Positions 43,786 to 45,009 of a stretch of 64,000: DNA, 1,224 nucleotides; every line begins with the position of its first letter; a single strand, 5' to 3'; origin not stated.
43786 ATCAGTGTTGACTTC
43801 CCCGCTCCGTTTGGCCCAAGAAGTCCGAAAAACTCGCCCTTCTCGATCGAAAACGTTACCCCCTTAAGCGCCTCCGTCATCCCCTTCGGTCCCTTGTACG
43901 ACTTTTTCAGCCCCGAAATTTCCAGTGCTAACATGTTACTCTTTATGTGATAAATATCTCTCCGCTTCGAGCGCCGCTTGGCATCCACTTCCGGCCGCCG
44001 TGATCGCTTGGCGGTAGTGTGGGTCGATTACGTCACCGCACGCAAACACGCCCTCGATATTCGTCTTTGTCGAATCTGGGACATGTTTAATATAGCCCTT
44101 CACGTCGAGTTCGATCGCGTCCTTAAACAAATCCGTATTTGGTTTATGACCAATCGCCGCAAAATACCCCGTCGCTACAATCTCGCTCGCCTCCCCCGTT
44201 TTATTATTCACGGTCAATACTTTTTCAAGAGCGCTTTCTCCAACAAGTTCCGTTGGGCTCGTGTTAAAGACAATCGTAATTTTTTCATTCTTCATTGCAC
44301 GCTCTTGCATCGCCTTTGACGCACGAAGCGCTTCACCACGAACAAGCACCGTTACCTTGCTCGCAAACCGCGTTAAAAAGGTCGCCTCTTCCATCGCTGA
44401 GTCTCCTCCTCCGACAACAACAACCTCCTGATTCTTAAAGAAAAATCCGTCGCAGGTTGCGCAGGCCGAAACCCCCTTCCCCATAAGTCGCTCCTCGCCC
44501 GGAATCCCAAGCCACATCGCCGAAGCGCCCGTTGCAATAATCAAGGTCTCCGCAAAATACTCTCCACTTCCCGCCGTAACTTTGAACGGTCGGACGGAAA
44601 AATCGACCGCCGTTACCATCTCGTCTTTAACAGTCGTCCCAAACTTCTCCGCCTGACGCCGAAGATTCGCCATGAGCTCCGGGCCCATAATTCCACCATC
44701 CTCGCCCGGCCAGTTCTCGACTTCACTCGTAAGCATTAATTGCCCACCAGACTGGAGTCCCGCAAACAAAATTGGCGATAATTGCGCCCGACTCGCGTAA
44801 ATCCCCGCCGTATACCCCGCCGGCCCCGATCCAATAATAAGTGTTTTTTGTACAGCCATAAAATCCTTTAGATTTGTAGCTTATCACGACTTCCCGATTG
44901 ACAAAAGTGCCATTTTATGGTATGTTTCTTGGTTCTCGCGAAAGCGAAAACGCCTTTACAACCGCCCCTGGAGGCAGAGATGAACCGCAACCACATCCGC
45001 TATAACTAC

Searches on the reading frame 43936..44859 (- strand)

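Call 84: search_protein_families(library=pfam, proteins=[window:43936-44859:-], max_evalue=0.01)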
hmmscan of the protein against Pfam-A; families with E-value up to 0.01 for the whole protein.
window:43936-44859:- (307 aa): 7 families
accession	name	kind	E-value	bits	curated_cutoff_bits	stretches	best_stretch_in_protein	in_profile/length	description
PF07992.20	Pyr_redox_2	-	9.6e-49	166.8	26.1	1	5-292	2-291/291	Pyridine nucleotide-disulphide oxidoreductase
PF13738.12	Pyr_redox_3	-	3.5e-27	95.9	30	1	59-275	80-305/305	Pyridine nucleotide-disulphide oxidoreductase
PF00070.33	Pyr_redox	-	2.3e-16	60.5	22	1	146-214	2-77/82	Pyridine nucleotide-disulphide oxidoreductase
PF00890.30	FAD_binding_2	-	7.5e-05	22.5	20.4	0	7-40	3-37/414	FAD binding domain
PF03486.20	HI0933_like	-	0.00022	21.2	50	0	5-39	2-36/244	HI0933-like protein Rossmann domain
PF01266.30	DAO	-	0.0012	18.9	27.9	0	55-115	144-207/353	FAD dependent oxidoreductase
PF13241.12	NAD_binding_7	-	0.0014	19.6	22.1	1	141-176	5-40/104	Putative NAD(P)-binding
